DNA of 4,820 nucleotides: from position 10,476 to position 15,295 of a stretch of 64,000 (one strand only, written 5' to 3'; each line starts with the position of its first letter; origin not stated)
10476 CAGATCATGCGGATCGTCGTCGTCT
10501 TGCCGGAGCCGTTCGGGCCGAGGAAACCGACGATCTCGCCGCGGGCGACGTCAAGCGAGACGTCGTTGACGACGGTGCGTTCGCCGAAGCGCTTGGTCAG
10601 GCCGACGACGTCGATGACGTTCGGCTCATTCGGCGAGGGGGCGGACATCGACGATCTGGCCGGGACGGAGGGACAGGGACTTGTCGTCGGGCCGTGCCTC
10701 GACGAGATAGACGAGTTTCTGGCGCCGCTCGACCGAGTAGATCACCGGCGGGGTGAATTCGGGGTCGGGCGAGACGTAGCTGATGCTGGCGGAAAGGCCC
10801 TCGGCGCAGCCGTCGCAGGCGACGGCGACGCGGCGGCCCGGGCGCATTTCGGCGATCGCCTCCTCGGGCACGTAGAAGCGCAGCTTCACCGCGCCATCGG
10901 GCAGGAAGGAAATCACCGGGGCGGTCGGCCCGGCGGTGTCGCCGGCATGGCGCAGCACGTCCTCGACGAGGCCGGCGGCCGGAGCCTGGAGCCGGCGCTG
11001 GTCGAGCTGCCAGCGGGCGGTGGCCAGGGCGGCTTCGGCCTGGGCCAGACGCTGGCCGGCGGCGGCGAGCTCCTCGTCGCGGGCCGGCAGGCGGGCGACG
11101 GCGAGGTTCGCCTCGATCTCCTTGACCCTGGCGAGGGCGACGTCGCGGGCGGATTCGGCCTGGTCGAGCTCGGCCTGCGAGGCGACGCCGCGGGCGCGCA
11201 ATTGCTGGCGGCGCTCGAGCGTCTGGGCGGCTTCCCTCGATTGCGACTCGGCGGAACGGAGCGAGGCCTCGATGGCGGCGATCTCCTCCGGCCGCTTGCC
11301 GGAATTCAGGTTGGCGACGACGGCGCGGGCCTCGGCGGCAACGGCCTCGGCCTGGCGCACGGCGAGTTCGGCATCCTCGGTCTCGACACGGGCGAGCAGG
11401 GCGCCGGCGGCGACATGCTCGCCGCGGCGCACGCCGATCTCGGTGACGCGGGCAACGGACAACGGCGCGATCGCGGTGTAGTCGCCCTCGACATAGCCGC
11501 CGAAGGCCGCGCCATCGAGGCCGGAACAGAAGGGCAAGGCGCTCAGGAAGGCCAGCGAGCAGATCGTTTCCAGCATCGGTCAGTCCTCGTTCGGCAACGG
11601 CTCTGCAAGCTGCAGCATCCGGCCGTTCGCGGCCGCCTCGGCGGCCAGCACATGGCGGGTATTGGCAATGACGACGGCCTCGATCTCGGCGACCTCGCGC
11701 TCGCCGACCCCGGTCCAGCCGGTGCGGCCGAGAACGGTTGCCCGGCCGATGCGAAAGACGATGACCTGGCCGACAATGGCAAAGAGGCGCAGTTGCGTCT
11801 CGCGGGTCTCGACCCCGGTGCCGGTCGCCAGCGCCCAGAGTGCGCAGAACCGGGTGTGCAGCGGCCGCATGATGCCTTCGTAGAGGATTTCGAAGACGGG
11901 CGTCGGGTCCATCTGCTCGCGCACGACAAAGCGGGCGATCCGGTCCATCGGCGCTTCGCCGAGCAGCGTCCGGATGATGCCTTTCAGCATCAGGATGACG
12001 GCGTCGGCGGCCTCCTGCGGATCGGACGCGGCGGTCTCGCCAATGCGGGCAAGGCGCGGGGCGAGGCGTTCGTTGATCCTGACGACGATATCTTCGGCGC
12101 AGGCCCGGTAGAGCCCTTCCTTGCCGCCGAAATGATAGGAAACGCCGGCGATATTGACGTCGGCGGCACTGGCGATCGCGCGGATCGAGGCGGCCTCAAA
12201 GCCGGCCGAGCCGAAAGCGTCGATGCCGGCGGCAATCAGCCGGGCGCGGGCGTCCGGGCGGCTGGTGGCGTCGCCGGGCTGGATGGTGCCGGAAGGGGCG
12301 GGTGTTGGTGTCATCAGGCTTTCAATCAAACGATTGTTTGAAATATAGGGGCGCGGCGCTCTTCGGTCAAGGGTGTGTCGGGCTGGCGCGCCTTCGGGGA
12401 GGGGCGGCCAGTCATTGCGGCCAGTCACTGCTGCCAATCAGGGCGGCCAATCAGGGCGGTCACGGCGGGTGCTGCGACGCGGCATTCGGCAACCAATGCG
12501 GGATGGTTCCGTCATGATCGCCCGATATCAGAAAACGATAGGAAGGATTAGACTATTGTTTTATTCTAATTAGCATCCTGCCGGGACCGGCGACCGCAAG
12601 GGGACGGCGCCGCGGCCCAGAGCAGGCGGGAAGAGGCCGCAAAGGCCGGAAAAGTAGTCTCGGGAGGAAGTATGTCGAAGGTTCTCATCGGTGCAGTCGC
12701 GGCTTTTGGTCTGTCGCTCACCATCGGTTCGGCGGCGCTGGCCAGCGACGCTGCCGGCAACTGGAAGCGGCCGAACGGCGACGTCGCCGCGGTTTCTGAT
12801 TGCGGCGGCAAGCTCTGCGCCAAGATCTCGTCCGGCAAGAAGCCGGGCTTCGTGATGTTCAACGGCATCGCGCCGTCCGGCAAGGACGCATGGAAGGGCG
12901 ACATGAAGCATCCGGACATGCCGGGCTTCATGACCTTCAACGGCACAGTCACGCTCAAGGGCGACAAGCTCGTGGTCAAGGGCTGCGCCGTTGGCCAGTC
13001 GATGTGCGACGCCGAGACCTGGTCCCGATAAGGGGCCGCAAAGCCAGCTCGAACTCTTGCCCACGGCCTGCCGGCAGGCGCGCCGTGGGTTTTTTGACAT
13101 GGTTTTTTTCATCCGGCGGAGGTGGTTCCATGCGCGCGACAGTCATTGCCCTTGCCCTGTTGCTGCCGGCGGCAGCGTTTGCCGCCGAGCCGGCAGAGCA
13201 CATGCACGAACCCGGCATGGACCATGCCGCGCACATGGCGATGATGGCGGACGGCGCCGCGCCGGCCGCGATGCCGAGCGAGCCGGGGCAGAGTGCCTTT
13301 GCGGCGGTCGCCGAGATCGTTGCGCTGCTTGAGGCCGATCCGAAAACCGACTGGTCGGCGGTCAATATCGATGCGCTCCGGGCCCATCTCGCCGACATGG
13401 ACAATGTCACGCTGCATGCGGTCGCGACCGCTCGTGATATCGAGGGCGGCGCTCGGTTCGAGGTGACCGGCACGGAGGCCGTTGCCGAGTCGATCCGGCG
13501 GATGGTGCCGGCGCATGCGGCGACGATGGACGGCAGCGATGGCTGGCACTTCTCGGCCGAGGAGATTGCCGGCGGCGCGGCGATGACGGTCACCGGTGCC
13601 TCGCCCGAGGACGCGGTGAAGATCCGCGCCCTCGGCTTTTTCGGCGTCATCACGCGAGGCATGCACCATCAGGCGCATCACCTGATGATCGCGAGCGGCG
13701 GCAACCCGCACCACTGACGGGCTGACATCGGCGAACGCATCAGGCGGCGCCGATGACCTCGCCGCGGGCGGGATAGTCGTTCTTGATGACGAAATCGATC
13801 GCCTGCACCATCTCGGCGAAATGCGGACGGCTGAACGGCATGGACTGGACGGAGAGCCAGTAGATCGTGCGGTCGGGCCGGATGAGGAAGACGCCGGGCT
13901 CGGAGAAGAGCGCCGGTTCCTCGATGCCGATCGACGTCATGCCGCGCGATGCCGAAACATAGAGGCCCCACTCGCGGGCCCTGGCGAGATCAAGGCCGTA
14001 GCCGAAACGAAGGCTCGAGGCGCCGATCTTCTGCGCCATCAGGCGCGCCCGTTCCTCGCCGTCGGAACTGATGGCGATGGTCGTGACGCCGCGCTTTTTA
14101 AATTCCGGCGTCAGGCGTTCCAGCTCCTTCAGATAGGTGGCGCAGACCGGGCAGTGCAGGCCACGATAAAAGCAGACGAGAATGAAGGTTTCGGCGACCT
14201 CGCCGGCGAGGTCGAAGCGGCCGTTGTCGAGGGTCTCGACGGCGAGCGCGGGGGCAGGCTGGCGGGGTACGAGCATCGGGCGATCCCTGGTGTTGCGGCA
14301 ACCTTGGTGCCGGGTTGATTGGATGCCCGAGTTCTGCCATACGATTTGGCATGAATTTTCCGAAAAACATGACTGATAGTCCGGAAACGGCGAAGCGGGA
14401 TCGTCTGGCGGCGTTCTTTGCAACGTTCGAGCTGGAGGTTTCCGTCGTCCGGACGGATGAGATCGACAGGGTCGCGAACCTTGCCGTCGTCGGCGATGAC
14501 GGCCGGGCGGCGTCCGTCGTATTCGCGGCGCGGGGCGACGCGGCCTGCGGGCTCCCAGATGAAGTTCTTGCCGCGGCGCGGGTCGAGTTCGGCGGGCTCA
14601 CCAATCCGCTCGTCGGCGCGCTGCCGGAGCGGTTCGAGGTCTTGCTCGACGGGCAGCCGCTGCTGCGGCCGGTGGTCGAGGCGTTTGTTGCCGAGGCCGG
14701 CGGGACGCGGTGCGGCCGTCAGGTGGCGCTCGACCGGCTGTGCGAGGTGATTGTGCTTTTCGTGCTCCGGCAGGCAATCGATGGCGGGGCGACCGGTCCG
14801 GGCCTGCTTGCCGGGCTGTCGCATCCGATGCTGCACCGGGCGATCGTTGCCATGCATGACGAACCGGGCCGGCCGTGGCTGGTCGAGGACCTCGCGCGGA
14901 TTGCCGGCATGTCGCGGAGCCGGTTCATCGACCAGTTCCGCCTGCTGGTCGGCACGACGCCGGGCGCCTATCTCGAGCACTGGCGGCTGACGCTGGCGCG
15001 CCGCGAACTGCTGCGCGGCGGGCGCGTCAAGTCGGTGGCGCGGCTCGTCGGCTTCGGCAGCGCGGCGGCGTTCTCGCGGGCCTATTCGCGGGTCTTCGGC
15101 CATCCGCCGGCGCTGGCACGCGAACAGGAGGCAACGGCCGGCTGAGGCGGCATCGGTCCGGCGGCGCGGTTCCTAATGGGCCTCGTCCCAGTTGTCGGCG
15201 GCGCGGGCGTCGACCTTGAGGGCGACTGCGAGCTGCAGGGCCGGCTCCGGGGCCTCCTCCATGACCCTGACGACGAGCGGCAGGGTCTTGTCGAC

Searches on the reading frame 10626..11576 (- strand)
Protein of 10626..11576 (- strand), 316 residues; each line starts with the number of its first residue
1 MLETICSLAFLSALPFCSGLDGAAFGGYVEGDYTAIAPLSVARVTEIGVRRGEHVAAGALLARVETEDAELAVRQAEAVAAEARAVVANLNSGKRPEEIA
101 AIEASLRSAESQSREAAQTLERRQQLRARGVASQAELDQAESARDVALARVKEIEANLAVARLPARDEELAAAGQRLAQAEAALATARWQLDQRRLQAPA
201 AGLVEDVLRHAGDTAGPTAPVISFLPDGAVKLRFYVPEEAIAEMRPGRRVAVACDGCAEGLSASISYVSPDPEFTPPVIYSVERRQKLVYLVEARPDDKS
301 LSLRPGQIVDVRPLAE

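Call 95: search_protein_families(library=pfam, proteins=[window:10626-11576:-], max_evalue=0.00001)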
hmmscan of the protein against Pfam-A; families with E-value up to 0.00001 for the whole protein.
window:10626-11576:- (316 aa): 1 family
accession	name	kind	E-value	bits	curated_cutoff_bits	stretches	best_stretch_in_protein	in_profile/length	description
PF13437.12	HlyD_3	-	4.9e-12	47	22.2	1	196-306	2-106/106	HlyD family secretion protein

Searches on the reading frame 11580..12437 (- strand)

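Call 95: search_protein_families(library=pfam, proteins=[window:11580-12437:-], max_evalue=0.00001)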
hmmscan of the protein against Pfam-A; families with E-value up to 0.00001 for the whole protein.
window:11580-12437:- (285 aa): 2 families
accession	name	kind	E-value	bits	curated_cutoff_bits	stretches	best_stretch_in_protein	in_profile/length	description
PF09209.16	CecR_C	-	1.7e-28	99.6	24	1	150-266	8-124/125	HTH-type transcriptional dual regulator CecR, C-terminal domain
PF00440.29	TetR_N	-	4.5e-11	42.8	24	1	67-113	1-47/47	Bacterial regulatory proteins, tetR family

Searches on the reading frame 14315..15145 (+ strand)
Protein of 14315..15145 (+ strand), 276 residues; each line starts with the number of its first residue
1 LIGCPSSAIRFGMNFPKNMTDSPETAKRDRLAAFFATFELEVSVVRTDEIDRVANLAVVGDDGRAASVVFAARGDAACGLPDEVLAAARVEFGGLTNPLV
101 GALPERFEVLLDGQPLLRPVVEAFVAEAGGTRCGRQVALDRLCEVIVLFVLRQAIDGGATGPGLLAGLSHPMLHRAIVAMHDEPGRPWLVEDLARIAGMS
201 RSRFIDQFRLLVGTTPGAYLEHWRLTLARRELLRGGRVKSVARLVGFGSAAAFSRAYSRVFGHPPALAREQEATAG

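Call 95: search_protein_families(library=pfam, proteins=[window:14315-15145:+], max_evalue=0.00001)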
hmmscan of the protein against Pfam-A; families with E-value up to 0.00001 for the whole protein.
window:14315-15145:+ (276 aa): 3 families
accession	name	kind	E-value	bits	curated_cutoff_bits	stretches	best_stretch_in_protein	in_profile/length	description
PF12833.13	HTH_18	-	5.4e-19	68.7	33.6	1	193-270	1-79/80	Helix-turn-helix domain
PF00165.29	HTH_AraC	-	3.5e-12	46.6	26.6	1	180-220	1-41/42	Bacterial regulatory helix-turn-helix proteins, AraC family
PF12852.13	Cupin_6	-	1.5e-11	44.9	26.7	1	77-156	106-183/183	Cupin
